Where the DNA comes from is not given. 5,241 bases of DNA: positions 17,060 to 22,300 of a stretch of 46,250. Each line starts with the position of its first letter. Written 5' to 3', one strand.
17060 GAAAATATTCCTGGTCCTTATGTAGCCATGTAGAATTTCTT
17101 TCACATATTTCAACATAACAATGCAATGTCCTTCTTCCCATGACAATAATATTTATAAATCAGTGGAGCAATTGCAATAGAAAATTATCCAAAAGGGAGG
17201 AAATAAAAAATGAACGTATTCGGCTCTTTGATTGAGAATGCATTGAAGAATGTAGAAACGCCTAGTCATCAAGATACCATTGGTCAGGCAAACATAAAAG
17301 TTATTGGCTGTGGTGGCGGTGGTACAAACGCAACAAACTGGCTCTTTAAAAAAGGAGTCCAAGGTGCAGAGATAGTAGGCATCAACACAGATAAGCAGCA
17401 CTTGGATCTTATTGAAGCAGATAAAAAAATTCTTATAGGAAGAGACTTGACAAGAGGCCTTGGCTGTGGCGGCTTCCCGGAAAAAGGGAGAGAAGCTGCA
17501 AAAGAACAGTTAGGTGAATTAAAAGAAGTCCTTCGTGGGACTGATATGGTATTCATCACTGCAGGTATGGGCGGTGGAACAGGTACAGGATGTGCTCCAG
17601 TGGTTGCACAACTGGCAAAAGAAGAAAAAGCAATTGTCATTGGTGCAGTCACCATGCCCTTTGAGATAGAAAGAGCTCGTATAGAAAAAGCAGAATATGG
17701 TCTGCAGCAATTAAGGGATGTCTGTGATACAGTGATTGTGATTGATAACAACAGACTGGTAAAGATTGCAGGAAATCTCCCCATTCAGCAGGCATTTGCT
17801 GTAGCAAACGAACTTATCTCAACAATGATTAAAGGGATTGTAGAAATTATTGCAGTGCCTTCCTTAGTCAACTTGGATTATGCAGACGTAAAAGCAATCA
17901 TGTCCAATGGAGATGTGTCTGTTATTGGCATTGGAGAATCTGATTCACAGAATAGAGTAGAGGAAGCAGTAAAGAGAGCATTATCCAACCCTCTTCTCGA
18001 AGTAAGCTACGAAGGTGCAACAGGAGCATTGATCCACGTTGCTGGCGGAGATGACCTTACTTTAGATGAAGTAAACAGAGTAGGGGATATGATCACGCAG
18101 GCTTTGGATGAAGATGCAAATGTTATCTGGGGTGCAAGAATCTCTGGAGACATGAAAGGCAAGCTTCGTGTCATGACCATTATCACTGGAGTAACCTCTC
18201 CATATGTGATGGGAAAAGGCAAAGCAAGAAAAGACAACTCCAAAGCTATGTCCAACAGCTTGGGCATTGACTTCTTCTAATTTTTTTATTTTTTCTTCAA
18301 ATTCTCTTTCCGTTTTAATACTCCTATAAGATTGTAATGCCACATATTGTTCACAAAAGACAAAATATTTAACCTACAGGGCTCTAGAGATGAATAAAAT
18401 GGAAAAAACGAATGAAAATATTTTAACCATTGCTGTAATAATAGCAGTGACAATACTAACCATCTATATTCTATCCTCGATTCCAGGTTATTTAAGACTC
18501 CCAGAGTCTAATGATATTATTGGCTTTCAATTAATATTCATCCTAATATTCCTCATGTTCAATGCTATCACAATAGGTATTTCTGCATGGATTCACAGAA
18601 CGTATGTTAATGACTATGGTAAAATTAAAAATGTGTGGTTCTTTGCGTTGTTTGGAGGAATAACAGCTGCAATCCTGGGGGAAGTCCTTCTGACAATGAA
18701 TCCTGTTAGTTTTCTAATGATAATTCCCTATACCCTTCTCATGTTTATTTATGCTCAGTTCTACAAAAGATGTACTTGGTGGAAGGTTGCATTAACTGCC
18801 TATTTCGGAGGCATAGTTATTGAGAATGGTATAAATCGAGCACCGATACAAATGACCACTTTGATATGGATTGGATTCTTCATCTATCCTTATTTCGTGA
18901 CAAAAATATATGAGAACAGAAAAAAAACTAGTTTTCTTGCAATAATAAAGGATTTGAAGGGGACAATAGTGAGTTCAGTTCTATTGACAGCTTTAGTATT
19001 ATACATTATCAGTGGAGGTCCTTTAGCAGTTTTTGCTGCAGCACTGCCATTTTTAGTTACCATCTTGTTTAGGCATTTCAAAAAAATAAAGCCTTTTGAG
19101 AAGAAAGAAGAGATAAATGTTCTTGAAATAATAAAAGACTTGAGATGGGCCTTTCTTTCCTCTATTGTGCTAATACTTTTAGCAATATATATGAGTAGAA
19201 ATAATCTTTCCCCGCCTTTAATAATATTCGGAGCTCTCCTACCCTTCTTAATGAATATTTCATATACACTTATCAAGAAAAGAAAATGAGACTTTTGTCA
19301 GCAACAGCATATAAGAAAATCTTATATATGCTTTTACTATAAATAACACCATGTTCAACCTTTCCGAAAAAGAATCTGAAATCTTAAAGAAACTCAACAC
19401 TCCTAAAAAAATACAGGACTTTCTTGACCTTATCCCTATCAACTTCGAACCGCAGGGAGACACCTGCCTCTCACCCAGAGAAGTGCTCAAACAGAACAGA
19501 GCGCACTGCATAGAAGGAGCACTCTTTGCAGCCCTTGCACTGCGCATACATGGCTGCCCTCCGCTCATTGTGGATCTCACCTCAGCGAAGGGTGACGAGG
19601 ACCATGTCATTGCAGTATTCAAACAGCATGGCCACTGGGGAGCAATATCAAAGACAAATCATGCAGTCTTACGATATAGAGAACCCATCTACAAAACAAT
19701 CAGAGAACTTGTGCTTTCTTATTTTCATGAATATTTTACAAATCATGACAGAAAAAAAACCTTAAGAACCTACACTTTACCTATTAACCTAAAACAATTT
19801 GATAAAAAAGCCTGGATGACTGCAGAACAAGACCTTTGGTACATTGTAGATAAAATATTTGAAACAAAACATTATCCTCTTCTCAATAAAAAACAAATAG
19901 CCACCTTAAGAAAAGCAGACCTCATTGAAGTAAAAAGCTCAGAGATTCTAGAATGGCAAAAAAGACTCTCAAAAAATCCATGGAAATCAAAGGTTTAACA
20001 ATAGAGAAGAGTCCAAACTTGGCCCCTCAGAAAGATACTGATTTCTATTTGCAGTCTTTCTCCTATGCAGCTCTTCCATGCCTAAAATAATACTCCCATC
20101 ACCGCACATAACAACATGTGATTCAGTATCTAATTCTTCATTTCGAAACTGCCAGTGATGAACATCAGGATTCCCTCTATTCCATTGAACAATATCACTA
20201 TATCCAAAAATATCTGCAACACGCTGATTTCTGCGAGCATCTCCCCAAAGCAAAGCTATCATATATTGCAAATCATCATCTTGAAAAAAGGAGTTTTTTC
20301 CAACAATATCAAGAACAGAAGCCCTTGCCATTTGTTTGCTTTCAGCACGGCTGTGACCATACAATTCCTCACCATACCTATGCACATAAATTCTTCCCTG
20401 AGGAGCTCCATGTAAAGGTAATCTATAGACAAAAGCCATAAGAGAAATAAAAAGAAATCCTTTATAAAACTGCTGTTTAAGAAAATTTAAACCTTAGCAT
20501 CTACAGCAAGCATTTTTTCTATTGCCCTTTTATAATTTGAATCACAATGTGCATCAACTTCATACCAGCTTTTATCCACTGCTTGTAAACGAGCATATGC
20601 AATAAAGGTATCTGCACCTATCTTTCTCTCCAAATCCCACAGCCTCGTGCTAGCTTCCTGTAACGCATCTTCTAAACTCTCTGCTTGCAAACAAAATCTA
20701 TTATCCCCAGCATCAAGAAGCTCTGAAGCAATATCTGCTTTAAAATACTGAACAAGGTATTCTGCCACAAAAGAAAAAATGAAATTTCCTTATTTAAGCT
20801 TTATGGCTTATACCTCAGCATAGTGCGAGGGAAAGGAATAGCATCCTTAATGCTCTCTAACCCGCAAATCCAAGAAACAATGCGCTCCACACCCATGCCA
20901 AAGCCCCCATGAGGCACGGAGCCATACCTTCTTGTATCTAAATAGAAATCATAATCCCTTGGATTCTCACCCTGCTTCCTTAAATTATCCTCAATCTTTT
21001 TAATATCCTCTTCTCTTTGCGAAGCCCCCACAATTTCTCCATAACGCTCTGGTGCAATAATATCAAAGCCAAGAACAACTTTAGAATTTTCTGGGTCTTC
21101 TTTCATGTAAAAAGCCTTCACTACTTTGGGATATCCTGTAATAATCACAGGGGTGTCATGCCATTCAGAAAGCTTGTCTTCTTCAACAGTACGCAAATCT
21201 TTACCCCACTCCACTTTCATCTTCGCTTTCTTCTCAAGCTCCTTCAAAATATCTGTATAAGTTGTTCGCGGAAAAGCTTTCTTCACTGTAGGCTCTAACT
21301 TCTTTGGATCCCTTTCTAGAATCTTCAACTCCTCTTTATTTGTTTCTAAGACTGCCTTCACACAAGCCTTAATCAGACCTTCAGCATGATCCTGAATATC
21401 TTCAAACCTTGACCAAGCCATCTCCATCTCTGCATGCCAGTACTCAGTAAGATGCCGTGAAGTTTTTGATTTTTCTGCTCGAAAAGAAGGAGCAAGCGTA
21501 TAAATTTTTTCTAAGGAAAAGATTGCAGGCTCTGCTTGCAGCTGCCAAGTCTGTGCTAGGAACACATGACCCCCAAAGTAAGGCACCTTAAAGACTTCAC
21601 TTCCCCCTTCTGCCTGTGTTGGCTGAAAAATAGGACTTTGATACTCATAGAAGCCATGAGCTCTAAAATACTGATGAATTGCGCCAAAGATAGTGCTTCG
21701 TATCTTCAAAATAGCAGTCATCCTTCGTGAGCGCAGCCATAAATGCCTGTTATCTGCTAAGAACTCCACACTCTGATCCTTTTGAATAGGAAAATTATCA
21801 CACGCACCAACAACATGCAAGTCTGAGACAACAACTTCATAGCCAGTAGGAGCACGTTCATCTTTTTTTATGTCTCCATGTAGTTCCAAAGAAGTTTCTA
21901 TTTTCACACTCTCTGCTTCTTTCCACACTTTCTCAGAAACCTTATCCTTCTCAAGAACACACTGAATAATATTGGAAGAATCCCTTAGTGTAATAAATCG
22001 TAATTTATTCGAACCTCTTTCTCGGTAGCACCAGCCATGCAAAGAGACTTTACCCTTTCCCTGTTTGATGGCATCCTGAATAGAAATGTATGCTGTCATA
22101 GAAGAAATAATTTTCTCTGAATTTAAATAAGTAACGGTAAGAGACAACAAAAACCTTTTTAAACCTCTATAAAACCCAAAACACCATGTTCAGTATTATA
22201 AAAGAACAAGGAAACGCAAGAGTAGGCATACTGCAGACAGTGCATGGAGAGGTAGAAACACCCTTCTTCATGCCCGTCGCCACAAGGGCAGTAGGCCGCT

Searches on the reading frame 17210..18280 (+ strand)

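Call 16: search_protein_families(library=pfam, proteins=[window:17210-18280:+])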
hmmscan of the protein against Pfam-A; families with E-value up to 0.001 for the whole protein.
window:17210-18280:+ (356 aa): 2 families
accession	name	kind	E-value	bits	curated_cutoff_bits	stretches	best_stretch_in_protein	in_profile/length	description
PF00091.31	Tubulin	-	6.7e-47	160.7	33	1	28-187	1-189/190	Tubulin/FtsZ family, GTPase domain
PF12327.13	FtsZ_C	-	1.5e-33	115.4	27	1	237-328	3-94/95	FtsZ family, C-terminal domain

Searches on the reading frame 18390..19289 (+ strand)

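Call 16: search_protein_families(library=pfam, proteins=[window:18390-19289:+])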
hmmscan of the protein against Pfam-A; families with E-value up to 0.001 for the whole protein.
window:18390-19289:+ (299 aa): 1 family
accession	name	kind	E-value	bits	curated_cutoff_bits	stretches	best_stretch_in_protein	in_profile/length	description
PF01040.23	UbiA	-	1.8e-05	24.6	34.2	1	80-239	67-238/250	UbiA prenyltransferase family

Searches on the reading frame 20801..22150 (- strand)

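Call 17: search_protein_families(library=pfam, proteins=[window:20801-22150:-])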
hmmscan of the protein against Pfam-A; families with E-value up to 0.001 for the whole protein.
window:20801-22150:- (449 aa): 2 families
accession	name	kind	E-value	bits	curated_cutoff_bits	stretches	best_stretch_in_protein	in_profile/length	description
PF00152.25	tRNA-synt_2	-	4.5e-70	236.6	25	1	129-443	3-307/308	tRNA synthetases class II (D, K and N)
PF01336.31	tRNA_anti-codon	-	3e-13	49.9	27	1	35-113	1-74/75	OB-fold nucleic acid binding domain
